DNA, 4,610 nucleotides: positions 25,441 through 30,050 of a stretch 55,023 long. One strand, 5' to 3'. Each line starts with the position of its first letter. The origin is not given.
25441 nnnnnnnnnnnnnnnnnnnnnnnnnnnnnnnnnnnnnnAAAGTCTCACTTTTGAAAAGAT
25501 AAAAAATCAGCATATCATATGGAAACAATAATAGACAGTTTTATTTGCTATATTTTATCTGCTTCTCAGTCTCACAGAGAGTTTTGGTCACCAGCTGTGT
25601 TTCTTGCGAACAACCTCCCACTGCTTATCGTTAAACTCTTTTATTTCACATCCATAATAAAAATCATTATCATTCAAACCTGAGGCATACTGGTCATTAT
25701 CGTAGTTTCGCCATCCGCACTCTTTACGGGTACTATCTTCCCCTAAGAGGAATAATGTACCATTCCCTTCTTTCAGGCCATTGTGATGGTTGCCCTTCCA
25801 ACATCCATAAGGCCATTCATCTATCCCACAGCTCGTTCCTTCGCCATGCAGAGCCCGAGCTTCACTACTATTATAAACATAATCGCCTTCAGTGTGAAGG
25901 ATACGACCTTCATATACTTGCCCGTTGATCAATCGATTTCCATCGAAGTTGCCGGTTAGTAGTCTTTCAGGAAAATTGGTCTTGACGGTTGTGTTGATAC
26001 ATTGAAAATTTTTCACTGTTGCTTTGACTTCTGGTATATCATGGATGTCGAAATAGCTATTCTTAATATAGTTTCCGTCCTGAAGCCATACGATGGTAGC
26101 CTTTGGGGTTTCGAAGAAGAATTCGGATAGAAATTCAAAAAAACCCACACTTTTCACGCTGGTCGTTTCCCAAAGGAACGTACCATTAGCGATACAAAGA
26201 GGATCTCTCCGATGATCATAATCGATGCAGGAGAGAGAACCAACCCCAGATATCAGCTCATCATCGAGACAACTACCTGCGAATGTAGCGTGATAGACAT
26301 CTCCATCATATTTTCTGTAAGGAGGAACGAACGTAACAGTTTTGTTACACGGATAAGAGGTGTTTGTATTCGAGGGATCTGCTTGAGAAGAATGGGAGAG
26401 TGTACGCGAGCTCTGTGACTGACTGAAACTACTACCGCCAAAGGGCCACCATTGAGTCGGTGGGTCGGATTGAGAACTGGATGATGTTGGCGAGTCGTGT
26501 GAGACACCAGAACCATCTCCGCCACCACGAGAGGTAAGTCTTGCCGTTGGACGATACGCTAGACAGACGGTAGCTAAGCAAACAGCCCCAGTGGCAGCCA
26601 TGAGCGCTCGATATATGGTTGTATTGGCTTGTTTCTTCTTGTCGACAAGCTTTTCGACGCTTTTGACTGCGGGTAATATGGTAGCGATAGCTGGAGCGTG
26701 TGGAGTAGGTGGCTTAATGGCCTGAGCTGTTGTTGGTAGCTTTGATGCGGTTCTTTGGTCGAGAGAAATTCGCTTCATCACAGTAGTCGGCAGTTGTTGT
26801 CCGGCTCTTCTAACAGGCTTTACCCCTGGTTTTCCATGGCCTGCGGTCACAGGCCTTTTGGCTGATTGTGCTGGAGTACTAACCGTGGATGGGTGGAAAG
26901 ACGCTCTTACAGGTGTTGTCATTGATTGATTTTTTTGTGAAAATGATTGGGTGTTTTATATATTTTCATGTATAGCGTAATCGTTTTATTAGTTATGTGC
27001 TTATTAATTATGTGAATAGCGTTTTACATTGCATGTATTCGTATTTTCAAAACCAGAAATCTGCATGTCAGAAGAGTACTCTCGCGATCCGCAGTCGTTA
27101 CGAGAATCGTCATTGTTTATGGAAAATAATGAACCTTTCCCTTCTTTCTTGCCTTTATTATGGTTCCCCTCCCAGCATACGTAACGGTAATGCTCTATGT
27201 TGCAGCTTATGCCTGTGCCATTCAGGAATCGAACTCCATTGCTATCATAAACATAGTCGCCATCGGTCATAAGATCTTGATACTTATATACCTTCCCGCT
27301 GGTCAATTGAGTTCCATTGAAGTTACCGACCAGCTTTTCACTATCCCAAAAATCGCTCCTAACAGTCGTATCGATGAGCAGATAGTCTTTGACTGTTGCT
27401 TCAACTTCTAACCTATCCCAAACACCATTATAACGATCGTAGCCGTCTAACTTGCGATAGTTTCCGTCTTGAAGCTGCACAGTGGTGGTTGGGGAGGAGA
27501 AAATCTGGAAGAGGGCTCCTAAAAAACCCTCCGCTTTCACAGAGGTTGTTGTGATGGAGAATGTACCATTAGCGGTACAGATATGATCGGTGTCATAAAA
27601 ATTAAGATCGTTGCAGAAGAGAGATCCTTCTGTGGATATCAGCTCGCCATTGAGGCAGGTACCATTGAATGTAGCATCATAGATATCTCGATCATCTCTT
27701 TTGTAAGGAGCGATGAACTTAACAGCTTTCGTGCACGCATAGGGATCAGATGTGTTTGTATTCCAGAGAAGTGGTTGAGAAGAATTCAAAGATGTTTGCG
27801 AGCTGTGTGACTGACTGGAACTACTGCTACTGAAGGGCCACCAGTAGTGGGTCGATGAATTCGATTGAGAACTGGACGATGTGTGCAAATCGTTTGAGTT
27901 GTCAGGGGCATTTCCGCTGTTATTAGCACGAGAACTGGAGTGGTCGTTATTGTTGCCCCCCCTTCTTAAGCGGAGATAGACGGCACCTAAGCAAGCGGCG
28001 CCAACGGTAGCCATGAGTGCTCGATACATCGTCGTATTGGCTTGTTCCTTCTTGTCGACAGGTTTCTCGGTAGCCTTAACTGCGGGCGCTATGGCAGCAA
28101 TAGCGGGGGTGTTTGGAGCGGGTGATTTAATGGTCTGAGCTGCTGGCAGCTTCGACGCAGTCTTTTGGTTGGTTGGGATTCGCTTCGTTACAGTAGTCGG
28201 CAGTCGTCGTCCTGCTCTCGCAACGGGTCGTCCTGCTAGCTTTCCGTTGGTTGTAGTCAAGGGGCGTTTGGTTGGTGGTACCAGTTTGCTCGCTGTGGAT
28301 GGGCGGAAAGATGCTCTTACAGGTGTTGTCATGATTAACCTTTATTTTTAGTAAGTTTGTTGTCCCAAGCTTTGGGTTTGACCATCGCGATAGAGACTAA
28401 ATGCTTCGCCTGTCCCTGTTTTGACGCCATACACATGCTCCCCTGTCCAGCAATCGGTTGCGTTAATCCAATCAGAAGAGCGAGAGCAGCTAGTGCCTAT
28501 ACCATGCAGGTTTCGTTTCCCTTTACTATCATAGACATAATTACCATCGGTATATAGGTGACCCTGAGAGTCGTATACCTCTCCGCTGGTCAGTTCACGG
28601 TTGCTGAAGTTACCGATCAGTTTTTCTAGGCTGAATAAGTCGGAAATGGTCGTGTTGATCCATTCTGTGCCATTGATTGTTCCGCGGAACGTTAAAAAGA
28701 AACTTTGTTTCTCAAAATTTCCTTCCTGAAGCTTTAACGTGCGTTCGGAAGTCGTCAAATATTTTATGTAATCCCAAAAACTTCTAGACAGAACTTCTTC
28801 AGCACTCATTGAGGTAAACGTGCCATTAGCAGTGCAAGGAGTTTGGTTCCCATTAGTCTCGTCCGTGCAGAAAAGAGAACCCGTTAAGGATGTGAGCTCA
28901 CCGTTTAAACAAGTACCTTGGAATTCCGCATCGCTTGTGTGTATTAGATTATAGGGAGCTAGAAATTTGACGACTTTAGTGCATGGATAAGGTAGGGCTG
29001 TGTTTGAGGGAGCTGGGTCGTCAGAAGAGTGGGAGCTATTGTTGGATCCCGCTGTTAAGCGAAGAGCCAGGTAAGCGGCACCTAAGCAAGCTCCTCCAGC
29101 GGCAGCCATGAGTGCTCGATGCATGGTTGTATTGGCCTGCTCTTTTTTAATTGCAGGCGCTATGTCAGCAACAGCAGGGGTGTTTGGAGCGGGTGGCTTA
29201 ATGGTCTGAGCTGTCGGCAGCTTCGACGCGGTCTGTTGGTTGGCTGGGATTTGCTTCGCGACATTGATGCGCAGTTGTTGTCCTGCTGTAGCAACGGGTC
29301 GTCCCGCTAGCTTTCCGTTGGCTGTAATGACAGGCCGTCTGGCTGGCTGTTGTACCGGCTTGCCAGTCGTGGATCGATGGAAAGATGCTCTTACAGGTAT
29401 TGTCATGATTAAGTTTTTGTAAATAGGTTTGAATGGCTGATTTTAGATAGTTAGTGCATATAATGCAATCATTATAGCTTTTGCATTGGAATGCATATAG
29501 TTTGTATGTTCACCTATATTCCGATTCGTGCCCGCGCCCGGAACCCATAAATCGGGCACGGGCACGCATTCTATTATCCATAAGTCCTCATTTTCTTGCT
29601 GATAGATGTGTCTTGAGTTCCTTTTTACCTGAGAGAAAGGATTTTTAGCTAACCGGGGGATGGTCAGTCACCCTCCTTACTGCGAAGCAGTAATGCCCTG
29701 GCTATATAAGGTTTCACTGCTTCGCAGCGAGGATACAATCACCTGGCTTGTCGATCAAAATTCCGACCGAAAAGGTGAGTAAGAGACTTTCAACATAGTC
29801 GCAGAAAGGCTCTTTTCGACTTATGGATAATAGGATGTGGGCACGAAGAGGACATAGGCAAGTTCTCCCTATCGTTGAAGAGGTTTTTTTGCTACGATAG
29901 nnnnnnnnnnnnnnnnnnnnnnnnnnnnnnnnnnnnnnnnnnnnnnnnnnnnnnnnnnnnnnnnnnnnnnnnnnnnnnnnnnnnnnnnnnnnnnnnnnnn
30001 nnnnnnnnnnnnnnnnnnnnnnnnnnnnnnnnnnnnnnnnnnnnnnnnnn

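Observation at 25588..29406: Three tandem genes of an unrecognised family: basic disordered N-terminus, single TM, Cys-conserved MORN-like ectodomain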

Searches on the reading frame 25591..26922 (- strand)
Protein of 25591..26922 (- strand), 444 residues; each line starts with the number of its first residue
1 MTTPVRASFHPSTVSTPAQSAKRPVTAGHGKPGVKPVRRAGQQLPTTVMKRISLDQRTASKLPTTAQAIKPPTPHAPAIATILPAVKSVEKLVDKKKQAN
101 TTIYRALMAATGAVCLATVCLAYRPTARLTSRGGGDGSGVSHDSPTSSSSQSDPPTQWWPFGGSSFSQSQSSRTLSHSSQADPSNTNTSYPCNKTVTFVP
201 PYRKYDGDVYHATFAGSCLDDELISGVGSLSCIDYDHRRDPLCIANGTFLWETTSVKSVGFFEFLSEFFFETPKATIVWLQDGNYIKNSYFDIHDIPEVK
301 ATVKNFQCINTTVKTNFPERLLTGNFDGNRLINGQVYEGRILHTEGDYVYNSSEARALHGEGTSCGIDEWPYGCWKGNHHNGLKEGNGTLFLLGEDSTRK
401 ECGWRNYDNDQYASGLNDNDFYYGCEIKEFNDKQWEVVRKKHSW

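Call 4: search_protein_families(library=pfam, proteins=[window:25591-26922:-], max_evalue=10)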
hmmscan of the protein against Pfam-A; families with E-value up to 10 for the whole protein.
window:25591-26922:- (444 aa): 1 family
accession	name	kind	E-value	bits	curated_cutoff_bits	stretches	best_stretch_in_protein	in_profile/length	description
PF04005.17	Hus1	-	0.27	10.8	27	1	66-102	138-174/288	Hus1-like protein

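Call 5: search_protein_families(library=ncbifam, proteins=[window:25591-26922:-], max_evalue=10)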
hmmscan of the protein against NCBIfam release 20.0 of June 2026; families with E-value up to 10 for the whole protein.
window:25591-26922:- (444 aa): 0 families
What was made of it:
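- On OmcA/OmcB cysteine-rich COMC proteins: No Pfam or NCBIfam hit (calls 4, 5).
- Closest known: Cysteine-rich envelope proteins OmcA/OmcB of the chlamydial outer membrane complex. Different: No sequence similarity (calls 4, 5), no signal peptide or lipobox, and a different predicted fold.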

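Call 6: find_homologous_proteins(query=A1, max_evalue=0.001)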
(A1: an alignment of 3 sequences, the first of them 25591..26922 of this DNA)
Query A1 (3 sequences) (444 aa, profile of the alignment): 2 proteins with E <= 0.001 among 8000 candidates.
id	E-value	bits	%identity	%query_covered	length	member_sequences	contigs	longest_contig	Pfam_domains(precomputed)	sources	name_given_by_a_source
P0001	1.5e-243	827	50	97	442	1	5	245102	-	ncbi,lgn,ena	-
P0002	5.8e-175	601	100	76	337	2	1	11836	-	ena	-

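Call 8: find_related_loci(query=A1, collection=genome_contigs, flank=10000)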
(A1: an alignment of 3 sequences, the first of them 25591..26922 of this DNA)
Query A1 (444 aa) in genome_contigs; peptide patterns used: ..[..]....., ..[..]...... (x = any residue, [..] = any of these).
76 stretches matched a pattern, but none encodes a relative of the query by tblastn (E <= 1e-3).
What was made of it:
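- Tried and rejected: This genome itself is apparently not in that collection (call 8).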

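Call 10: find_encoding_contigs(protein=P0001, flank=10000, max_places=6)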
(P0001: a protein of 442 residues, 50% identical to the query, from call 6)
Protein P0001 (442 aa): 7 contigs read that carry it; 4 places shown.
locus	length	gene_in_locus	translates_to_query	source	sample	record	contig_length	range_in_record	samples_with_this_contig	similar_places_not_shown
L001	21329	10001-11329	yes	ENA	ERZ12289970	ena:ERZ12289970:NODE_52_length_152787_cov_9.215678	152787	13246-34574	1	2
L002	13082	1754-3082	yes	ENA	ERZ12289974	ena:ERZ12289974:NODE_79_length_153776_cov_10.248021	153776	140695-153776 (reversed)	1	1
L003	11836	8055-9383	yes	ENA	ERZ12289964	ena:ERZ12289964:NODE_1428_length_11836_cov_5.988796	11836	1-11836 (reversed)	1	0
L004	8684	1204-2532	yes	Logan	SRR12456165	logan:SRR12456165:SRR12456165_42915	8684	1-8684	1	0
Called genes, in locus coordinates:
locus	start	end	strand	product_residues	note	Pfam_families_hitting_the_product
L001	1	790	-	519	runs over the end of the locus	PF03219:TLC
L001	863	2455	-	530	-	PF03219:TLC, PF07690:MFS_1 (weak)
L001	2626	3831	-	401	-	PF00162:PGK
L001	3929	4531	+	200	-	PF12766:Pyridox_oxase_2 (weak), PF01243:PNPOx_N, PF10590:PNP_phzG_C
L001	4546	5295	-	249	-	PF00929:RNase_T, PF12843:QSregVF_b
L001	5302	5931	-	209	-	PF03193:RsgA_GTPase (faint), PF02421:FeoB_N (weak), PF00350:Dynamin_N (faint), PF01926:MMR_HSR1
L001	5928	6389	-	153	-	PF02367:TsaE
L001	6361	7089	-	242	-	PF10915:DUF2709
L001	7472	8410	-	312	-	PF01063:Aminotran_4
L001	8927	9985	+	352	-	-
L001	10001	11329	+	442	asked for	-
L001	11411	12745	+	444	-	-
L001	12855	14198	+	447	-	PF00270:DEAD, PF04851:ResIII (weak), PF00271:Helicase_C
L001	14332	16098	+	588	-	PF03485:Arg_tRNA_synt_N, PF00750:tRNA-synt_1d, PF05746:DALR_1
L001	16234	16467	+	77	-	-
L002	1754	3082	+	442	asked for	-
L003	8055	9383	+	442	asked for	-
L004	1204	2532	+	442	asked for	-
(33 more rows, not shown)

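Call 11: list_cluster_members(proteins=[window:25591-26922:-, window:27007-28332:-, window:28351-29406:-])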
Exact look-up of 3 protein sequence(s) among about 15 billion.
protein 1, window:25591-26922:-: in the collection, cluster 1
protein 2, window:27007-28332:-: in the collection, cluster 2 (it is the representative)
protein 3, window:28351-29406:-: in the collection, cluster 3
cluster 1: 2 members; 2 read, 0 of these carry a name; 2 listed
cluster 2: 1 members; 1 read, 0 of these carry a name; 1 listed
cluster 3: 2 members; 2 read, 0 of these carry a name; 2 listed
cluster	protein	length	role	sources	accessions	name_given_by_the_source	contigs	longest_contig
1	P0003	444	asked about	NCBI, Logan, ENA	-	-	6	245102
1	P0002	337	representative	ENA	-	-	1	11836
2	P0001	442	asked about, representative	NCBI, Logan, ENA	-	-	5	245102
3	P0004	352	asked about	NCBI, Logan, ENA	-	-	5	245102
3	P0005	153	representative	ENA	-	-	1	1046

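Call 17: search_protein_representatives(alignment_id=A1)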
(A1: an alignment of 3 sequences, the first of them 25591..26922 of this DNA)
Query: 3 sequences, 431 profile positions. Proteins with E-value up to 0.001 (for the whole library): 4; up to 1e-10: 3; up to 1e-30: 3. The best 4 are listed.
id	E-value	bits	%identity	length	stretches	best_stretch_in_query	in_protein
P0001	4.9e-244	826.6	-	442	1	1-431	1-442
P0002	1.8e-175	600.6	-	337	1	107-430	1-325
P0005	4.2e-60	220.5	-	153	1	257-408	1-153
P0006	7.3e-06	41.8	-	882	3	244-291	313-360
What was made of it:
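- No homolog anywhere except in the same species (calls 6, 8, 17). There is no sequence homolog in any eukaryote or virus among 1.84 billion representatives (call 17). There are no homologs and no annotation anywhere (calls 6, 17).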

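Call 22: predict_structure(alignment_id=A1)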
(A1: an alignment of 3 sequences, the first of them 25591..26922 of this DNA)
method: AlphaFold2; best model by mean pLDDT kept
length: 444 residues; sequences in the alignment: 3
mean_pLDDT: 38.2   pTM: 0.29
mean pLDDT of the five models: 38.2, 37.3, 37.1, 35.9, 31.1
residues with pLDDT >= 90: 0; 70-90: 31; 50-70: 51; < 50: 362
segments of 3 or more residues with pLDDT < 50: 1-215, 221-223, 226-327, 352-354, 409-444
pLDDT, mean of each block of 10 residues (from residue 1): 27 29 28 30 28 29 28 30 28 29 27 22 21 25 28 27 27 28 35 41 39 50 48 43 39 41 40 29 28 27 34 32 46 53 62 57 66 76 76 67 64 34 38 33 25
secondary structure, 60 per line:
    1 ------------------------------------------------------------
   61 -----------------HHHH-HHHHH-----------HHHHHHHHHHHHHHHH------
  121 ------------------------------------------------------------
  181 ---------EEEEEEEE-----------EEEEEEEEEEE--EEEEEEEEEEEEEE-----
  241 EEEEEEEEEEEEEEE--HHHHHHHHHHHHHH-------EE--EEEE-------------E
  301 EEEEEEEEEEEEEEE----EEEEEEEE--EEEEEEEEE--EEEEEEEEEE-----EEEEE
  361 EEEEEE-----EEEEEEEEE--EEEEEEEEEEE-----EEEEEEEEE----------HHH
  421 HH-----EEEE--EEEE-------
elements in order: H78-81 H83-87 H99-114 E190-197 E209-219 E222-235 E241-255 H258-271 E283-286 E300-315 E320-327 E330-338 E341-350 E356-366 E372-380 E383-393 E399-407 H418-422 E428-431 E434-437
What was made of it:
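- Tried and rejected: The full-length AF2 model was too poor to use (pLDDT 38, call 22).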

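Call 29: fold_search(model_id=the predicted structure, library=pdb)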
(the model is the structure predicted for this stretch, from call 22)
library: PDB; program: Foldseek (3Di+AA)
matches with E <= 10: 165; with E <= 0.001: 0
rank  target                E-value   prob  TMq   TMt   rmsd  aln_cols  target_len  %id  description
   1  6t4d                  1.5e-01  0.30  0.16  0.29  11.6       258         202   11  Crystal structure of Plasmodium falciparum Morn1 (released 2020-11-18)
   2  3b07_B                1.5e-01  0.07  0.10  0.14  30.1       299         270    7  Crystal structure of octameric pore form of gamma-hemolysin from Staphylococcus aureus (released 2011-10-12)
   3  6t6q_AAA              1.8e-01  0.25  0.15  0.26  16.4       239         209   13  Crystal structure of Toxoplasma gondii Morn1 (extended conformation). (released 2020-11-18)
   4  9fqr_MS               3.0e-01  0.20  0.17  0.28  12.4       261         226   14  96-nm repeat of axonemal doublet microtubules from bovine sperm (released 2025-03-26)
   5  8j07_c1               3.9e-01  0.20  0.17  0.28  13.8       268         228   12  96nm repeat of human respiratory doublet microtubule and associated axonemal complexes (released 2023-07-26)
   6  4ojz_B                5.6e-01  0.04  0.11  0.07  19.6       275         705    8  Crystal Structure of Alg17c Mutant Y258A Complexed with Alginate Trisaccharide (released 2014-01-29)
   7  6n4v_A                5.9e-01  0.06  0.11  0.16  15.4       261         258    8  CryoEM structure of Leviviridae PP7 WT coat protein dimer capsid (PP7PP7-WT) (released 2019-04-03)
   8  7jrj_E                6.6e-01  0.10  0.14  0.28  13.7       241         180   10  Chlamydomonas reinhardtii radial spoke head and neck (recombinant) (released 2020-12-16)
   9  7ep9_A                7.3e-01  0.06  0.13  0.10  17.5       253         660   11  The structure of carboxypeptidase from Fusobacterium nucleatum (released 2021-10-27)
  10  6e57_C                7.3e-01  0.03  0.08  0.09  16.0       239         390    9  Bacteroides ovatus mixed-linkage glucan utilization locus (MLGUL) SGBP-B in complex with mixed-linkage heptasaccharide (released 2019-05-29)
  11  9k1y_A                8.1e-01  0.05  0.10  0.05  15.8       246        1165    8  Structure of the SF3B core, harboring the R625H mutation in SF3B1, in complex with intron-U2 snRNA (released 2025-09-03)
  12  6rhv_H                8.1e-01  0.01  0.07  0.09  28.9       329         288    9  Crystal structure of mouse CD11b I-domain (CD11b-I) in complex with Staphylococcus aureus octameric bi-component leuko (released 2019-12-18)
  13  9rt2_N1               9.0e-01  0.03  0.10  0.14  30.7       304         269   10  NetF - ANTXR2 structure (C4) (released 2026-02-18)
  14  8glv_Cp               9.5e-01  0.04  0.12  0.07  18.7       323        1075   10  96-nm repeat unit of doublet microtubules from Chlamydomonas reinhardtii flagella (released 2023-05-31)
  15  4tw1_F                9.5e-01  0.01  0.07  0.10  27.1       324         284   10  Crystal structure of the octameric pore complex of the Staphylococcus aureus Bi-component Toxin LukGH (released 2014-11-12)
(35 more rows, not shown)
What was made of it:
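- Closest known: Junctophilins. Same: Junctophilin-1 appears among the weak Foldseek hits of the full-length model (call 29).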

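Call 52: search_protein_families(library=phrogs, proteins=[window:25591-26922:-], max_evalue=1)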
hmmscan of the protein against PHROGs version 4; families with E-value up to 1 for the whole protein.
window:25591-26922:- (444 aa): 0 families

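Call 53: search_protein_families(library=padloc, proteins=[window:25591-26922:-], max_evalue=1)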
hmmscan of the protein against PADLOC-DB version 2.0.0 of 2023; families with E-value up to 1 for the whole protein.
window:25591-26922:- (444 aa): 0 families

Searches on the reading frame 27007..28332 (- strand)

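Call 4: search_protein_families(library=pfam, proteins=[window:27007-28332:-], max_evalue=10)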
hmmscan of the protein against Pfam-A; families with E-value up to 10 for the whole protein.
window:27007-28332:- (442 aa): 0 families

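Call 5: search_protein_families(library=ncbifam, proteins=[window:27007-28332:-], max_evalue=10)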
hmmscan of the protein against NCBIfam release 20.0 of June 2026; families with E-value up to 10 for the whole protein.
window:27007-28332:- (442 aa): 2 families
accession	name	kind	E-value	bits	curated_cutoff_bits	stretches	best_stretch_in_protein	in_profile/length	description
NF042931.1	SAG1386_EF1546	equivalog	0.13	12.4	80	1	115-180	45-100/158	SAG1386/EF1546 family surface-associated protein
NF033761.1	gliding_GltJ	equivalog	4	6.4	450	1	34-177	417-558/671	adventurous gliding motility protein GltJ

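Call 52: search_protein_families(library=phrogs, proteins=[window:27007-28332:-], max_evalue=1)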
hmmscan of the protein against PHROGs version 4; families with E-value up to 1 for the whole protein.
window:27007-28332:- (442 aa): 0 families

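Call 53: search_protein_families(library=padloc, proteins=[window:27007-28332:-], max_evalue=1)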
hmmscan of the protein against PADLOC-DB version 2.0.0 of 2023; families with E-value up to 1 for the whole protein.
window:27007-28332:- (442 aa): 0 families

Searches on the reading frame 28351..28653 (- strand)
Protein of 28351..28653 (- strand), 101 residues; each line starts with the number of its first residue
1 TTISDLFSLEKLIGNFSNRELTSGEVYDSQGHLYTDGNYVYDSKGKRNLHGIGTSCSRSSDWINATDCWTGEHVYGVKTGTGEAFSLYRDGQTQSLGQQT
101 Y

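Call 33: search_protein_families(library=pfam, proteins=[window:28351-28653:-], max_evalue=10)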
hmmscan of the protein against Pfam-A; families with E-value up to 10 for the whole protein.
window:28351-28653:- (101 aa): 1 family
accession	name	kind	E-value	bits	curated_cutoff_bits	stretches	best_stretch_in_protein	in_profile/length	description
PF08735.15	DUF1786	-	0.15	11.8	25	1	7-33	201-227/252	Putative pyruvate format-lyase activating enzyme (DUF1786)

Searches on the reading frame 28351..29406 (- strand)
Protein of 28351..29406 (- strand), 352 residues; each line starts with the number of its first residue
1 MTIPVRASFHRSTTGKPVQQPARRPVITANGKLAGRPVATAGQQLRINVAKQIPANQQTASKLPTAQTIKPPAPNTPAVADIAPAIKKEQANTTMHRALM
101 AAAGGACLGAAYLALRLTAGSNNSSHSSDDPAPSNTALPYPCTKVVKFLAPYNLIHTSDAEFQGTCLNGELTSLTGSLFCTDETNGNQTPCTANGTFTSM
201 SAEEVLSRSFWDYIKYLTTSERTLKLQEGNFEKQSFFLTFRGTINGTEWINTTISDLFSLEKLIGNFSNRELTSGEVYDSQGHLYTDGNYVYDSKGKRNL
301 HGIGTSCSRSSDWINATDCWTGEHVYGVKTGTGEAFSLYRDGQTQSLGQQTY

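Call 4: search_protein_families(library=pfam, proteins=[window:28351-29406:-], max_evalue=10)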
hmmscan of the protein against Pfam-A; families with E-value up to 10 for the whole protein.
window:28351-29406:- (352 aa): 1 family
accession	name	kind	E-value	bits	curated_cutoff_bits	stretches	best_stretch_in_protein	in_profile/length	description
PF14486.12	DUF4432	-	0.14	11.3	32.5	1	35-89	170-225/304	Domain of unknown function (DUF4432)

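Call 5: search_protein_families(library=ncbifam, proteins=[window:28351-29406:-], max_evalue=10)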
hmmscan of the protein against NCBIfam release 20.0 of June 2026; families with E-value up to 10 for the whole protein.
window:28351-29406:- (352 aa): 0 families

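Call 52: search_protein_families(library=phrogs, proteins=[window:28351-29406:-], max_evalue=1)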
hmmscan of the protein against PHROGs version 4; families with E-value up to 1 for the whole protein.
window:28351-29406:- (352 aa): 0 families

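Call 53: search_protein_families(library=padloc, proteins=[window:28351-29406:-], max_evalue=1)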
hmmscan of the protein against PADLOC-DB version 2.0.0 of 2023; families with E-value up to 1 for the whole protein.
window:28351-29406:- (352 aa): 0 families

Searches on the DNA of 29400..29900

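Call 48: search_rna_families(source=window, start=29400, end=29900, threshold=evalue, max_evalue=1)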
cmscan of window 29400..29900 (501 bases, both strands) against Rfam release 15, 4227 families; matches with E-value up to 1: 0.
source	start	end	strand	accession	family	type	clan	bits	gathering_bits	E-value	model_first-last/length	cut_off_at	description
